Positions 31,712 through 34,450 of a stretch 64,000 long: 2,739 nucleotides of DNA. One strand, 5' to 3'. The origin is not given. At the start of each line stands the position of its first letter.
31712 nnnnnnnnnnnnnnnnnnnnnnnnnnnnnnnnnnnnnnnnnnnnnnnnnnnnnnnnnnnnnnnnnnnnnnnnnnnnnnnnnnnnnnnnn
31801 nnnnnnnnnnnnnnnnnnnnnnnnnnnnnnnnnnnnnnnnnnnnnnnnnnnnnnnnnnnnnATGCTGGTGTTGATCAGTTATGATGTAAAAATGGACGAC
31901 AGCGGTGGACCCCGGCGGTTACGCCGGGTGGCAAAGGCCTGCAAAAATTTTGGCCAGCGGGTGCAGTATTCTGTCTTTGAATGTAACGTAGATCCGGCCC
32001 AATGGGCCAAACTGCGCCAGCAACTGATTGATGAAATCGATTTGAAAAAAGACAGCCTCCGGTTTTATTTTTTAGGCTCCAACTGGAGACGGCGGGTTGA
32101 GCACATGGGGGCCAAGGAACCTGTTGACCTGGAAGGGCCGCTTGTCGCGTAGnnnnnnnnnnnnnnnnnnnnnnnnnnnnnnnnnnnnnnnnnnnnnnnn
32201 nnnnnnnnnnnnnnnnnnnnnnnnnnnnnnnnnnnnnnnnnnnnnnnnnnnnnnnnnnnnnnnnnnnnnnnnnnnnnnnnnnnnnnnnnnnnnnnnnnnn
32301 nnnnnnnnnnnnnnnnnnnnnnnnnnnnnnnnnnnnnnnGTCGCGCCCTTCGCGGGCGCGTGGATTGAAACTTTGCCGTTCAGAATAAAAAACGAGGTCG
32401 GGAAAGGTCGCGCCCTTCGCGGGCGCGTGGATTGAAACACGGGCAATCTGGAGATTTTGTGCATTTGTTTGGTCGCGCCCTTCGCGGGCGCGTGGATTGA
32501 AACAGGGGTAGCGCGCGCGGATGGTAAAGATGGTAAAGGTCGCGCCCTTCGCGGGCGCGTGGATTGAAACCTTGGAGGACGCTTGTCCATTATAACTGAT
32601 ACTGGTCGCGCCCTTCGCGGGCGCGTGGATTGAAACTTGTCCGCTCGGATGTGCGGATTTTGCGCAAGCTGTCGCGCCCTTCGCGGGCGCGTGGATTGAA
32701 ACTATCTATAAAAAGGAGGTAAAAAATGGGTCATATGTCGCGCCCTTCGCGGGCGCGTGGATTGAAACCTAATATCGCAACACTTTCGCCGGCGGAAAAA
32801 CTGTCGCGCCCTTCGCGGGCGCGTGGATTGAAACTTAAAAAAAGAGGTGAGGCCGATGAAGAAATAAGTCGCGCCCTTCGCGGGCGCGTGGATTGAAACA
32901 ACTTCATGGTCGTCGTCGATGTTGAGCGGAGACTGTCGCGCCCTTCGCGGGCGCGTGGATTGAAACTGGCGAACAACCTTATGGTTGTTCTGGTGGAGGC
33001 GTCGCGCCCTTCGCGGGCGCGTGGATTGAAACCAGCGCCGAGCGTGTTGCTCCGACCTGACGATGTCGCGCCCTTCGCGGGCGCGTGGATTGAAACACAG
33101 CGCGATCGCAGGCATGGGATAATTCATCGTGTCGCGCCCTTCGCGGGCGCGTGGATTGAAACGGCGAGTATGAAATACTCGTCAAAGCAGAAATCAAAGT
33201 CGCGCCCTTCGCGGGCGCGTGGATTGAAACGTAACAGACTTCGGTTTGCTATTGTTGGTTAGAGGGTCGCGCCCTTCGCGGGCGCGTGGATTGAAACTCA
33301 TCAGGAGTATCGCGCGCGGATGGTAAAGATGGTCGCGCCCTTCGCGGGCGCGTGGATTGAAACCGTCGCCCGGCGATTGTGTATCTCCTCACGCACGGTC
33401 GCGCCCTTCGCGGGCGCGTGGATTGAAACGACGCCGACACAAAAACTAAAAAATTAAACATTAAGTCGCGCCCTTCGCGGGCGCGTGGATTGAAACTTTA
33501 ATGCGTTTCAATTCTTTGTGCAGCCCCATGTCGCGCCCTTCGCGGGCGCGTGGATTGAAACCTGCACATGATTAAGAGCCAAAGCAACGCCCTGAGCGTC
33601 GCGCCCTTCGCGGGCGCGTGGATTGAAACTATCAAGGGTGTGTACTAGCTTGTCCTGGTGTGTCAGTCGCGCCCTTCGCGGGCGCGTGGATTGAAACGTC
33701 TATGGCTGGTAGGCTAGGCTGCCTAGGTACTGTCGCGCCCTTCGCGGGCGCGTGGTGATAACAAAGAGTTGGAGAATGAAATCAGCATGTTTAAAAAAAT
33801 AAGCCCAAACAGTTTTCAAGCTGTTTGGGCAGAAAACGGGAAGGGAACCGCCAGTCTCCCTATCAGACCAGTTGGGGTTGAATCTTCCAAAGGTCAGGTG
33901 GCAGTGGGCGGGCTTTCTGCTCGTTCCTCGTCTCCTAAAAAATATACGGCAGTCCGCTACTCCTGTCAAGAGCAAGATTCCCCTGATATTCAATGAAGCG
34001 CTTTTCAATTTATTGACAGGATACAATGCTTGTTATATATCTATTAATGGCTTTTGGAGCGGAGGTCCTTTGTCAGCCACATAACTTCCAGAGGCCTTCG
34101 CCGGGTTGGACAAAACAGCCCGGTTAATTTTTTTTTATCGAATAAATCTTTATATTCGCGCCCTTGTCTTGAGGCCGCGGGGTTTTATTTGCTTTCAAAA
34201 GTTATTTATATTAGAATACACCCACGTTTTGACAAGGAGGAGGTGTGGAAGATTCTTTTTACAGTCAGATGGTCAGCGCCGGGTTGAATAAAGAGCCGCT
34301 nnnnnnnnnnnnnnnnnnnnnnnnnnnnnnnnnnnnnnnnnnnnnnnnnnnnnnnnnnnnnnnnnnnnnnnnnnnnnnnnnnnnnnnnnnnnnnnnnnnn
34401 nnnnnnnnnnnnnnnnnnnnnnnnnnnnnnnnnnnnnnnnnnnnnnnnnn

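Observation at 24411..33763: Complete canonical type I-C CRISPR-Cas locus with a 22-repeat array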

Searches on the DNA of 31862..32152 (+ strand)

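Call 39: search_dna_similar(query=L044:10479-14156:+, collection=phages, mode=distant, max_evalue=0.1, max_rows=20)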
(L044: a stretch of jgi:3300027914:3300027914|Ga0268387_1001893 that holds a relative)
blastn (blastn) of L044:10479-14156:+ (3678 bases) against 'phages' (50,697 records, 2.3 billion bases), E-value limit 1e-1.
In 1 record(s) the limit of 40 matching pieces per record was reached: places in those records are undercounted.
Records with a match: 22; places in all: 38; records where one place covers at least 80% of the query: 1.
Best place of each record, by identity: 95-99% 2; 90-95% 8; 80-90% 9; 60-80% 3.
By first word of the organism name: bajarodmic 8; Microviridae 5; Bacteriophage 3; Dipodfec 2; Microvirus 2; Alces 2.
By host as written in the record: - 8; Peromyscus fraterculus 6; Ciona robusta 2; Dipodomys merriami 2; Alces alces 2; porcine 1; Marmota flaviventris 1.
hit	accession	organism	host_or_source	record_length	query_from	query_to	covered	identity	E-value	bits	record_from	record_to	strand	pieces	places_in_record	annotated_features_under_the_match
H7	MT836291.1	Bacteriophage sp.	human fecal samples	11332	334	3678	91%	63.7%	9e-15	314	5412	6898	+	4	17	record has no annotation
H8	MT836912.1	Bacteriophage sp.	human fecal samples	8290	200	1559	12%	68.7%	8e-3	146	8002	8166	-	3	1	record has no annotation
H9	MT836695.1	Bacteriophage sp.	human fecal samples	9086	334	2546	9%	77.0%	1e-5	255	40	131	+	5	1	record has no annotation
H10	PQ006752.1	bajarodmic virus 556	Peromyscus fraterculus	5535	299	533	2%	88.2%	2e-3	99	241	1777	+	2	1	major capsid protein | DNA pilot protein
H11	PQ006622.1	bajarodmic virus 472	Peromyscus fraterculus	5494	299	533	2%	87.8%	3e-2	96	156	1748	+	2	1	major capsid protein | DNA pilot protein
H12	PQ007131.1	bajarodmic virus 883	Neotoma bryanti feces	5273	301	337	1%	94.6%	1e-5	59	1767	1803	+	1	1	DNA pilot protein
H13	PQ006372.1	bajarodmic virus 268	Peromyscus fraterculus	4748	496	533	1%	92.1%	2e-4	56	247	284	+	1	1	major capsid protein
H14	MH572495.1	Microviridae sp.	Ciona robusta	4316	496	533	1%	86.8%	9e-2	47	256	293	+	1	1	major capsid protein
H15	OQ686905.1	Dipodfec virus UOA04_Rod_742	Dipodomys merriami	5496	496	533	1%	86.8%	9e-2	47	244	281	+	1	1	major capsid protein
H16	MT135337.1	Microvirus sp.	porcine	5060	499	533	1%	91.4%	8e-3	51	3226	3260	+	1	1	putative VP1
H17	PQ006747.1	bajarodmic virus 551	Peromyscus fraterculus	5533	499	533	1%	91.4%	8e-3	51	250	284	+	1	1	major capsid protein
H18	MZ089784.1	Microvirus mar38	Marmota flaviventris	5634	301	336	1%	88.9%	3e-2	48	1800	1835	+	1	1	DNA pilot protein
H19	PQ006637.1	bajarodmic virus 480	Peromyscus fraterculus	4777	301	336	1%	88.9%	3e-2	48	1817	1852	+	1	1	DNA pilot protein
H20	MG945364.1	Microviridae sp.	pig feces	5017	499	533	1%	88.6%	9e-2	46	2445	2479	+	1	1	similar to VP1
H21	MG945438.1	Microviridae sp.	pig feces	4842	301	335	1%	88.6%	9e-2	46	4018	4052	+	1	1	similar to VP2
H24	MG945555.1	Microviridae sp.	dog feces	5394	436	467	1%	93.8%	8e-3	50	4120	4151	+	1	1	similar to VP1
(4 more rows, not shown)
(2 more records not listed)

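Call 40: get_annotated_region(hit=H12, flank=300)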
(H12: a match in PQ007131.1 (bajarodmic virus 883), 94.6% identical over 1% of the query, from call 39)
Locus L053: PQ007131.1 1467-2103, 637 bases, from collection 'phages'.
description: Bajarodmic virus 883 isolate BGG_083_78, complete genome.
organism: bajarodmic virus 883 (NCBI taxid 3344266)
taxonomy: Viruses; Monodnaviria; Sangervirae; Phixviricota; Malgrandaviricetes; Petitvirales; Microviridae; Microvirus
host: -; source: Neotoma bryanti feces; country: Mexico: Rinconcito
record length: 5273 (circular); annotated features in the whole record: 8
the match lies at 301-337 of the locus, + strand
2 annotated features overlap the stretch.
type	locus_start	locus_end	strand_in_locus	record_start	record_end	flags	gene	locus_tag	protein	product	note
CDS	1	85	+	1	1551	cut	-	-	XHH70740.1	major capsid protein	-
CDS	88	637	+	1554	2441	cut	-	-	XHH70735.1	DNA pilot protein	-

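Call 41: get_annotated_region(hit=H13, flank=300)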
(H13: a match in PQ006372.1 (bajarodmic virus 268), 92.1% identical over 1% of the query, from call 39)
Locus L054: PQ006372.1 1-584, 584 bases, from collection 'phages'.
description: Bajarodmic virus 268 isolate BGG_02_96, complete genome.
organism: bajarodmic virus 268 (NCBI taxid 3343167)
taxonomy: Viruses; Monodnaviria; Sangervirae; Phixviricota; Malgrandaviricetes; Petitvirales; Microviridae; Microvirus
host: Peromyscus fraterculus; source: feces; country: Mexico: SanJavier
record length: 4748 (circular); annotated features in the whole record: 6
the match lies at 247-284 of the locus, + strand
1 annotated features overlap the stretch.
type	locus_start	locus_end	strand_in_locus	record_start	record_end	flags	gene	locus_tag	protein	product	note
CDS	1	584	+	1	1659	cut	-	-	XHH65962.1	major capsid protein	-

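Call 42: get_annotated_region(hit=H24, flank=300)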
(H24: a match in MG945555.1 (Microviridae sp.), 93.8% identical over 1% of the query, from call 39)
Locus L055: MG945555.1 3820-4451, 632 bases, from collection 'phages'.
description: UNVERIFIED: Microviridae sp. isolate 3166-1602, complete genome.
organism: Microviridae sp. (NCBI taxid 2202644)
taxonomy: Viruses; Monodnaviria; Sangervirae; Phixviricota; Malgrandaviricetes; Petitvirales; Microviridae
host: -; source: dog feces; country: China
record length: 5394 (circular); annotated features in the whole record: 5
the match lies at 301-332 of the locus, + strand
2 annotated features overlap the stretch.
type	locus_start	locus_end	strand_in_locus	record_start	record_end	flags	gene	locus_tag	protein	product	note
misc_feature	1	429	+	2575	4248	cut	-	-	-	-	similar to VP1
misc_feature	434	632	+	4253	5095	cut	-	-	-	-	similar to VP2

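Call 43: get_annotated_region(hit=H10, flank=300)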
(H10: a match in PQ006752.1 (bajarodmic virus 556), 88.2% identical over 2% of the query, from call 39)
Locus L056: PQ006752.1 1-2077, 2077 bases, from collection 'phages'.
description: Bajarodmic virus 556 isolate BGG_061_102, complete genome.
organism: bajarodmic virus 556 (NCBI taxid 3343613)
taxonomy: Viruses; Monodnaviria; Sangervirae; Phixviricota; Malgrandaviricetes; Petitvirales; Microviridae; Microvirus
host: Peromyscus fraterculus; source: feces; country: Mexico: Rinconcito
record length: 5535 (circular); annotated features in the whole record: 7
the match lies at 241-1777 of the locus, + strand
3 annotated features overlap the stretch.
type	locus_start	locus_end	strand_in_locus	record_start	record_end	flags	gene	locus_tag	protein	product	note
CDS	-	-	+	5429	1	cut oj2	-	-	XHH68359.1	hypothetical protein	-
CDS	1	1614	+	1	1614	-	-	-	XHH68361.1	major capsid protein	-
CDS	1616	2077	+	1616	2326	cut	-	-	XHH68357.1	DNA pilot protein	-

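Call 54: search_dna_similar(query=L052:1660-4500:+, collection=phages, mode=distant, max_evalue=0.1, max_rows=15)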
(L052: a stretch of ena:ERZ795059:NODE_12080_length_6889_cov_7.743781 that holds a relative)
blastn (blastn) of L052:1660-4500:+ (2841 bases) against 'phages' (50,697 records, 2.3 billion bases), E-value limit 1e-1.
In 1 record(s) the limit of 40 matching pieces per record was reached: places in those records are undercounted.
Records with a match: 4; places in all: 20; records where one place covers at least 80% of the query: 0.
Best place of each record, by identity: 60-80% 4.
By first word of the organism name: Bacteriophage 4.
By host as written in the record: - 4.
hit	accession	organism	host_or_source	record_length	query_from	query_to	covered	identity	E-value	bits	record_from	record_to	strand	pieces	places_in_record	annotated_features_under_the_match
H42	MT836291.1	Bacteriophage sp.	human fecal samples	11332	134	2349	78%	63.7%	4e-17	227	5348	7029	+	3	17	record has no annotation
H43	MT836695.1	Bacteriophage sp.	human fecal samples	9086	592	2339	11%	74.8%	2e-2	190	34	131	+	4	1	record has no annotation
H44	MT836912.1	Bacteriophage sp.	human fecal samples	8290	134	2613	10%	71.2%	2e-2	141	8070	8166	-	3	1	record has no annotation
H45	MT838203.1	Bacteriophage sp.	human fecal samples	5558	793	963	6%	71.4%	3e-7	65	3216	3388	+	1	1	record has no annotation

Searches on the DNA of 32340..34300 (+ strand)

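Call 9: search_dna_similar(query=window:32340-33763:+, collection=phages, mode=distant, max_evalue=1, max_rows=40)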
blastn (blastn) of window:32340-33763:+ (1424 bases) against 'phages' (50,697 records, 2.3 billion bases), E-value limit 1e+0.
In 1 record(s) the limit of 40 matching pieces per record was reached: places in those records are undercounted.
Records with a match: 6; places in all: 20; records where one place covers at least 80% of the query: 0.
Best place of each record, by identity: 80-90% 4; 60-80% 2.
By first word of the organism name: Bacteriophage 3; Haloterrigena 3.
By host as written in the record: - 3; Haloterrigena jeotgali strain A29 2; Natrinema thermotolerans A29 1.
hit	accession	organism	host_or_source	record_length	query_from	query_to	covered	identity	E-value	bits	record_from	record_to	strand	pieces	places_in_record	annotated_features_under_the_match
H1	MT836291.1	Bacteriophage sp.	human fecal samples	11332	1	891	63%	64.0%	2e-6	62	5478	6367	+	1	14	record has no annotation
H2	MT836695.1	Bacteriophage sp.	human fecal samples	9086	1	1349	39%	81.8%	2e-4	569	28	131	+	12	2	record has no annotation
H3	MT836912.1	Bacteriophage sp.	human fecal samples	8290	65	822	18%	69.0%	1e-2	93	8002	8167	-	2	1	record has no annotation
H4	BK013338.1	Haloterrigena jeotgali icosahedral virus 1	Haloterrigena jeotgali strain A29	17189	169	214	3%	80.4%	4e-1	44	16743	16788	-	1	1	putative viral structural protein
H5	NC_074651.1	Haloterrigena jeotgali icosahedral virus 1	Haloterrigena jeotgali strain A29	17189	169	214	3%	80.4%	4e-1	44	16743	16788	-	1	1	putative viral structural protein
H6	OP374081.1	Haloterrigena jeotgali icosahedral virus 1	Natrinema thermotolerans A29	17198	169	214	3%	80.4%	4e-1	44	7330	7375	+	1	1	hypothetical protein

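Call 25: search_rna_families(source=window, start=33700, end=34300, threshold=evalue, max_evalue=10, show_alignments=2)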
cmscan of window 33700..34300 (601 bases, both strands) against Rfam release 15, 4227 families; matches with E-value up to 10: 7.
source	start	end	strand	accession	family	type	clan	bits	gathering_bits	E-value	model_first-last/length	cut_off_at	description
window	33795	33853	-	RF02399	NsiR1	Gene; sRNA;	-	23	39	0.033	1-60/60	no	Nitrogen stress-induced RNA 1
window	33784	33835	+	RF00109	Vimentin3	Cis-reg;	-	17.8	36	4.1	1-67/67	no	Vimentin 3' UTR protein-binding region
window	33782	33848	-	RF02285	TtnuCD8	Gene; snRNA; snoRNA; CD-box;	-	16.7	70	9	1-59/59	no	Tetrahymena snoRNA TtnuCD8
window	34048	34133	+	RF02651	SorY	Gene; sRNA;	-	14.1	111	3.3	1-83/83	no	Singlet oxygen resistance RNA Y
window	34201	34257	+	RF00127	t44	Gene; sRNA;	-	14.1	44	6.8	1-95/95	no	t44 RNA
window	34101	34223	+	RF01828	SprD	Gene; sRNA;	-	13.5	100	3.3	1-142/142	no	Small pathogenicity island RNA D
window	33861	33935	-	RF01128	sR43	Gene; snRNA; snoRNA; CD-box;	-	12.8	45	1.3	1-56/56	no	Small nucleolar RNA sR42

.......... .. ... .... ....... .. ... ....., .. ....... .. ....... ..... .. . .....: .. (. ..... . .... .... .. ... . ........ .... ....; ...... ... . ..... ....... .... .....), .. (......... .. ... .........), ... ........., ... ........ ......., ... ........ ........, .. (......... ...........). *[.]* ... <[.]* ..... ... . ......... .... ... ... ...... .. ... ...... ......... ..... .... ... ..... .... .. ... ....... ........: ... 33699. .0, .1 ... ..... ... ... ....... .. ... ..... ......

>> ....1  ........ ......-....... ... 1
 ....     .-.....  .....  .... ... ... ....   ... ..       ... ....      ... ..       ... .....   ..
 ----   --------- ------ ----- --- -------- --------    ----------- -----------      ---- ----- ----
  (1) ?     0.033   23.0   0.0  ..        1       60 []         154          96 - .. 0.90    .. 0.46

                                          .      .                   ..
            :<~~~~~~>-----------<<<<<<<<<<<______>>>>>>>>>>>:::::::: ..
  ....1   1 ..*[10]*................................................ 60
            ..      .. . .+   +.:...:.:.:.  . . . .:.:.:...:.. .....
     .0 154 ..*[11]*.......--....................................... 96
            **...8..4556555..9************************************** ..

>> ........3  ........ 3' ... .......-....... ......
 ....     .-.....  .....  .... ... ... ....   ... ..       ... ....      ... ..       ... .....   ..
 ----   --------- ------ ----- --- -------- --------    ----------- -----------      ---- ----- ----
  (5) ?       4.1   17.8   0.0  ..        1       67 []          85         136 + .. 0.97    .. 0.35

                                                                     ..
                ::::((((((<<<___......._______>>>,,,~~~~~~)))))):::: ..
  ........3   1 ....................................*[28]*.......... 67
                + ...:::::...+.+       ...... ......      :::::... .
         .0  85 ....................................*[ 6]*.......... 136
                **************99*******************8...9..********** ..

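Call 53: search_dna_similar(query=window:32340-33763:+, collection=plasmids, mode=distant, max_evalue=1, max_rows=15)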
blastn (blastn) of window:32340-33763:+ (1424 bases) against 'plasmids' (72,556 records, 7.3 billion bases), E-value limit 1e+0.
In 8 record(s) the limit of 40 matching pieces per record was reached: places in those records are undercounted.
Records with a match: 20; places in all: 225; records where one place covers at least 80% of the query: 7.
Best place of each record, by identity: 90-95% 4; 80-90% 1; 60-80% 15.
By first word of the organism name: Nitratidesulfovibrio 4; Tistrella 3; Zymomonas 2; Sinorhizobium 2; Leptolinea 1; Peptoclostridium 1; Treponema 1; Bacillus 1; Brevibacillus 1; Monoglobus 1; and 3 more.
By predicted mobility (MOB-suite, as given by PLSDB): non-mobilizable 17; conjugative 3.
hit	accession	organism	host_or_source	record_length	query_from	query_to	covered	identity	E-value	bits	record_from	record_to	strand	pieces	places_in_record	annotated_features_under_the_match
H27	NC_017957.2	Tistrella mobilis KA081020-065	-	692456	1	1358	95%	65.7%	9e-22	197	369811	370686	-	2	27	none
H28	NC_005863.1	Nitratidesulfovibrio vulgaris str. Hildenborough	-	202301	1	1358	95%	65.5%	4e-13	233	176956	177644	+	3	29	none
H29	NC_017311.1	Nitratidesulfovibrio vulgaris RCH1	-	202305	1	1358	95%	65.5%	4e-13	233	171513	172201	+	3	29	none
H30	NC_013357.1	Zymomonas mobilis subsp. mobilis NCIMB 11163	-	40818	1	1358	95%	65.2%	3e-28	230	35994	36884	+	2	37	none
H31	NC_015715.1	Zymomonas mobilis subsp. pomaceae ATCC 29192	sick cider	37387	1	1359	93%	66.0%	2e-12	327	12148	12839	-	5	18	none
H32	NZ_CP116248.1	Nitratidesulfovibrio vulgaris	swine finishing facility waste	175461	1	1358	93%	65.0%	7e-23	176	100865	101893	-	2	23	none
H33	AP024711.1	Leptolinea sp. HRD-7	-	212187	200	1416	85%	64.1%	2e-10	140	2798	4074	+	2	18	none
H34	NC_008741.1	Nitratidesulfovibrio vulgaris DP4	-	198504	199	1360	70%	67.3%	4e-13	329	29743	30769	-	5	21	none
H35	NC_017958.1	Tistrella mobilis KA081020-065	-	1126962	1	1290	58%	71.7%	6e-5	460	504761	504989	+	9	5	record has no annotation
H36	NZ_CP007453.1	Peptoclostridium acidaminophilum DSM 3953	black mud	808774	263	1361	31%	69.1%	6e-5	155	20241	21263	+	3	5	none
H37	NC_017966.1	Tistrella mobilis KA081020-065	-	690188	726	1290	26%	75.3%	8e-4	255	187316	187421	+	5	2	none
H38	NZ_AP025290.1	Treponema saccharophilum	-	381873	1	365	26%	69.5%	2e-4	149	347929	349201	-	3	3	none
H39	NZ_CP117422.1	Bacillus cereus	-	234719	459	559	7%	70.6%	1e-1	46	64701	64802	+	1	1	none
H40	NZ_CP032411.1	Brevibacillus laterosporus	single colony,Tattoo ink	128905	350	429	6%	73.8%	4e-1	45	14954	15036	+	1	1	none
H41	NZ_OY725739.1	Monoglobus pectinilyticus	-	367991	115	163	3%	79.6%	4e-1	45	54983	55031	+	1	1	none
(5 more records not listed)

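Call 55: get_annotated_region(hit=H28, flank=9000)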
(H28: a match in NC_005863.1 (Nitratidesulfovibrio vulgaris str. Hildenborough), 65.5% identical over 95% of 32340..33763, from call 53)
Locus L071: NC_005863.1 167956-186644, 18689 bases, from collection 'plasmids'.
description: Nitratidesulfovibrio vulgaris str. Hildenborough plasmid pDV, complete sequence
organism: Nitratidesulfovibrio vulgaris str. Hildenborough (NCBI taxid 882)
taxonomy: Bacteria; Thermodesulfobacteriota; Desulfovibrionia; Desulfovibrionales; Desulfovibrionaceae; Nitratidesulfovibrio; Nitratidesulfovibrio vulgaris; Nitratidesulfovibrio vulgaris str. Hildenborough
host: -; source: -; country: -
typing (MOB-suite, as given by PLSDB): non-mobilizable
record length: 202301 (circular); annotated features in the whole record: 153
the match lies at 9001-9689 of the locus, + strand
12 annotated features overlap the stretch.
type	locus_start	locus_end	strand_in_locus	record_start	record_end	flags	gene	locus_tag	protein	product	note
CDS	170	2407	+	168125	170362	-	-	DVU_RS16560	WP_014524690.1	CRISPR-associated helicase/endonuclease Cas3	-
CDS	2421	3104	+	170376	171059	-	cas5c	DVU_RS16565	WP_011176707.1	type I-C CRISPR-associated protein Cas5c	GO:0043571 - maintenance of CRISPR repeat elements [Evidence IEA]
CDS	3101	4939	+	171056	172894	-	cas8c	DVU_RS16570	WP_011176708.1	type I-C CRISPR-associated protein Cas8c/Csd1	GO:0043571 - maintenance of CRISPR repeat elements [Evidence IEA]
CDS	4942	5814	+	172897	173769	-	cas7c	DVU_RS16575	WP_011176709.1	type I-C CRISPR-associated protein Cas7/Csd2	GO:0043571 - maintenance of CRISPR repeat elements [Evidence IEA]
CDS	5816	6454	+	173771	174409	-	cas4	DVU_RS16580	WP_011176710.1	CRISPR-associated protein Cas4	GO:0043571 - maintenance of CRISPR repeat elements [Evidence IEA]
CDS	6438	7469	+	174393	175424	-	cas1c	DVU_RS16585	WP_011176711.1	type I-C CRISPR-associated endonuclease Cas1c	GO:0051607 - defense response to virus [Evidence IEA]; GO:0043571 - maintenance of CRISPR repeat elements [Evidence IEA]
CDS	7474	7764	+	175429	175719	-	cas2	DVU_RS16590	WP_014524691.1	CRISPR-associated endonuclease Cas2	GO:0043571 - maintenance of CRISPR repeat elements [Evidence IEA]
CDS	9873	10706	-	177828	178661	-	zupT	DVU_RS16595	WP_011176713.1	zinc transporter ZupT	-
CDS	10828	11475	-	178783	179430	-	-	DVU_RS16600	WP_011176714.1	response regulator transcription factor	GO:0000160 - phosphorelay signal transduction system [Evidence IEA]; GO:0006355 - regulation of DNA-templated ...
CDS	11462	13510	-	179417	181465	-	-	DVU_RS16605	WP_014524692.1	7TM diverse intracellular signaling domain-containing protein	-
CDS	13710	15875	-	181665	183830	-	-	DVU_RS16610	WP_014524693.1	autotransporter domain-containing protein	-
CDS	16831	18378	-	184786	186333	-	-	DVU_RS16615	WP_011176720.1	sigma 54-interacting transcriptional regulator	GO:0006355 - regulation of DNA-templated transcription [Evidence IEA]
